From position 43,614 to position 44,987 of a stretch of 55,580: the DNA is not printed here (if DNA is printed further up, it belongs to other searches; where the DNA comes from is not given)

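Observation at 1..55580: Genome-wide, frame-independent over-representation of the hexamer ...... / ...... (extended R-TCTGTT-S)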

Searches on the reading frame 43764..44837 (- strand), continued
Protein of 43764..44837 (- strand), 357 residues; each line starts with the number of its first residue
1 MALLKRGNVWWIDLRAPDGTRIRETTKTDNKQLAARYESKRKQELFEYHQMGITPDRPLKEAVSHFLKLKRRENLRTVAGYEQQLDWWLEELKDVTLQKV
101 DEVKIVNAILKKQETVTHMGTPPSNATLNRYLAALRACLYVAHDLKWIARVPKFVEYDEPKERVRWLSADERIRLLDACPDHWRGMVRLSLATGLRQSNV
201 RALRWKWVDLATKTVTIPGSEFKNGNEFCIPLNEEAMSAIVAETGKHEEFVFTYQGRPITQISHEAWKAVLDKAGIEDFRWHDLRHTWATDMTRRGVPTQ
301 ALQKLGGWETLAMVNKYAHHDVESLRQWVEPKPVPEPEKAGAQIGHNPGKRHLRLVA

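Call 72: find_encoding_contigs(protein=P0320, flank=10000, max_places=2)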
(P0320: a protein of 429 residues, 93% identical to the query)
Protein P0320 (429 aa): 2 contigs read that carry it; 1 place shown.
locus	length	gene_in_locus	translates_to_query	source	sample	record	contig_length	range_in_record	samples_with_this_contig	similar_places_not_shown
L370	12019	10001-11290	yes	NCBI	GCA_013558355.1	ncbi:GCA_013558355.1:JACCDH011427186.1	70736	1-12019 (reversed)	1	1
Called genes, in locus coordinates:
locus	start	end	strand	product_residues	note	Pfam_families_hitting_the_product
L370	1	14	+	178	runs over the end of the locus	PF00719:Pyrophosphatase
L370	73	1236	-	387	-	PF04339:FemAB_like, PF13480:Acetyltransf_6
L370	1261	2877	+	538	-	PF00795:CN_hydrolase, PF02540:NAD_synthase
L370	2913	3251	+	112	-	PF00543:P-II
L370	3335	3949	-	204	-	PF01713:Smr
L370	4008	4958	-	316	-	PF00890:FAD_binding_2 (faint), PF01134:GIDA (faint), PF01266:DAO (faint), PF03486:HI0933_like (faint), PF07992:Pyr_redox_2, PF12831:FAD_oxidored (faint), PF13738:Pyr_redox_3, PF00070:Pyr_redox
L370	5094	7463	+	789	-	PF13491:FtsK_4TM, PF17854:FtsK_alpha, PF01580:FtsK_SpoIIIE, PF09397:FtsK_gamma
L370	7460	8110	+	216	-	PF03548:LolA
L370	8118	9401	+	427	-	PF01078:Mg_chelatase (faint), PF05496:RuvB_N, PF07728:AAA_5 (weak), PF13191:AAA_16 (faint), PF13401:AAA_22 (faint), PF00004:AAA, PF16193:AAA_assoc_2, PF12002:MgsA_C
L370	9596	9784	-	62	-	-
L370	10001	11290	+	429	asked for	PF02403:Seryl_tRNA_N, PF00587:tRNA-synt_2b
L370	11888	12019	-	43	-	?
